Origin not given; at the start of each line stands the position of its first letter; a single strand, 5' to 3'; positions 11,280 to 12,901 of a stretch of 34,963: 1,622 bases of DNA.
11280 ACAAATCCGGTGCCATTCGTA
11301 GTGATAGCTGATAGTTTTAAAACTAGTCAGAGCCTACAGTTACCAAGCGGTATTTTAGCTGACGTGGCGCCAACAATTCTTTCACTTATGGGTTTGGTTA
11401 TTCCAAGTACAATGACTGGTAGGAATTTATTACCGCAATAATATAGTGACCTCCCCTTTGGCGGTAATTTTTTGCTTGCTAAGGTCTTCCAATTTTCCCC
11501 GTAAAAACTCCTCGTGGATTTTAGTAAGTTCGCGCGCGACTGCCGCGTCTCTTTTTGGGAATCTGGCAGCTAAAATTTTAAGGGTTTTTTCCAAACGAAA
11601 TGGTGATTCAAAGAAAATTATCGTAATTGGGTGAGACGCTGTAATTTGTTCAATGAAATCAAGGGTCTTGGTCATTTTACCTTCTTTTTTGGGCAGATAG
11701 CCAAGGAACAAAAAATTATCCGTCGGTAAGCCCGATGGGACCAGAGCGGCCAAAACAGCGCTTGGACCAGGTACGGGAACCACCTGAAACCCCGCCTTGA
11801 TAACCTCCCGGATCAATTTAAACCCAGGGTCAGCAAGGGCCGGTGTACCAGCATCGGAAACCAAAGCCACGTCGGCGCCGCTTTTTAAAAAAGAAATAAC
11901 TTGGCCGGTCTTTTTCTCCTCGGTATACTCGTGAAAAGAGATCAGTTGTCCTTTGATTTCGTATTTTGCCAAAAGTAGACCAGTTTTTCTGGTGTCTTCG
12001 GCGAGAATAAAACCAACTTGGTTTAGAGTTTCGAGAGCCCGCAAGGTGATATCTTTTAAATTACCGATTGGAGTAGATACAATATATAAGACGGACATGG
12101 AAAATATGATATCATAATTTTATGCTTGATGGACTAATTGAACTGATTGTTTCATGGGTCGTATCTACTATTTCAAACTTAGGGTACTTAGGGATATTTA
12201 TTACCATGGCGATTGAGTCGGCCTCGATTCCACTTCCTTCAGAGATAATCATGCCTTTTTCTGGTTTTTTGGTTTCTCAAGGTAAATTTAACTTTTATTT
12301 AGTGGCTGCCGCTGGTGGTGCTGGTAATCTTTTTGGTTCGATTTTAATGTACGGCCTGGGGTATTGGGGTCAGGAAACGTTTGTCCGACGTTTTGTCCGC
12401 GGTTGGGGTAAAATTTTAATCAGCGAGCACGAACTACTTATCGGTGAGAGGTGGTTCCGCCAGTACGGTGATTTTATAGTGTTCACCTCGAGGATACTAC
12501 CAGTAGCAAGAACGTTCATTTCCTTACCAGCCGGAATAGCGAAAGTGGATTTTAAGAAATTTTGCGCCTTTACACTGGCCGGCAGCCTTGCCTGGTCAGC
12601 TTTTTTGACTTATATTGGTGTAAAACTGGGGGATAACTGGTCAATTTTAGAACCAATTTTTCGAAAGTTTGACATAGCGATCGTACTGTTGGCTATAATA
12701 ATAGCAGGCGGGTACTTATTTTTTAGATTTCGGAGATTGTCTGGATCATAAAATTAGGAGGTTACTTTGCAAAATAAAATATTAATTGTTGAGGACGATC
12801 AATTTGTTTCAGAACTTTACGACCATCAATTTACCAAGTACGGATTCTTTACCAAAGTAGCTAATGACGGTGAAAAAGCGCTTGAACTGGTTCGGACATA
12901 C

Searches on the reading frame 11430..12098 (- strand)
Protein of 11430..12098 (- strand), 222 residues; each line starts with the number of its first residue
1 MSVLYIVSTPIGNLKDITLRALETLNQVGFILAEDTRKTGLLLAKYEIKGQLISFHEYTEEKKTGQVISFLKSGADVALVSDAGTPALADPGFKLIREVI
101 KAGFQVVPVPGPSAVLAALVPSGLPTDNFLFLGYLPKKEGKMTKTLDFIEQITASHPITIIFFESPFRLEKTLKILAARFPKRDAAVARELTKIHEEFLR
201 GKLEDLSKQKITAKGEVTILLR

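Call 10: search_protein_families(library=pfam, proteins=[window:11430-12098:-], max_evalue=0.01)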
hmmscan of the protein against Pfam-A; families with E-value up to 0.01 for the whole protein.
window:11430-12098:- (222 aa): 1 family
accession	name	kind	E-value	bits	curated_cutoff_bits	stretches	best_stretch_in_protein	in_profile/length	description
PF00590.25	TP_methylase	-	6.4e-29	101.9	27.8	1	4-206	2-211/212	Tetrapyrrole (Corrin/Porphyrin) Methylases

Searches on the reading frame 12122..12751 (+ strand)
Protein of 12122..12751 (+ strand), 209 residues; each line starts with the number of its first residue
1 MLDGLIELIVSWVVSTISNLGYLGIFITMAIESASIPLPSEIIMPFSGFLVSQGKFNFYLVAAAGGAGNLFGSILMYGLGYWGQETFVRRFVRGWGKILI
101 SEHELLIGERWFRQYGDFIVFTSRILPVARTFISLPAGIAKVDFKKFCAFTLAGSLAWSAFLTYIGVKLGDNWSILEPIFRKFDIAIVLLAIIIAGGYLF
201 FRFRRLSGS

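Call 10: search_protein_families(library=pfam, proteins=[window:12122-12751:+], max_evalue=0.01)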
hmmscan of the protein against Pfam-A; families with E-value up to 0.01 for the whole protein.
window:12122-12751:+ (209 aa): 1 family
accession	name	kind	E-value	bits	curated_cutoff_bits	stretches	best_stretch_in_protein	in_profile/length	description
PF09335.16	VTT_dom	-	1.8e-17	64.4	33.9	1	38-167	1-122/123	VTT domain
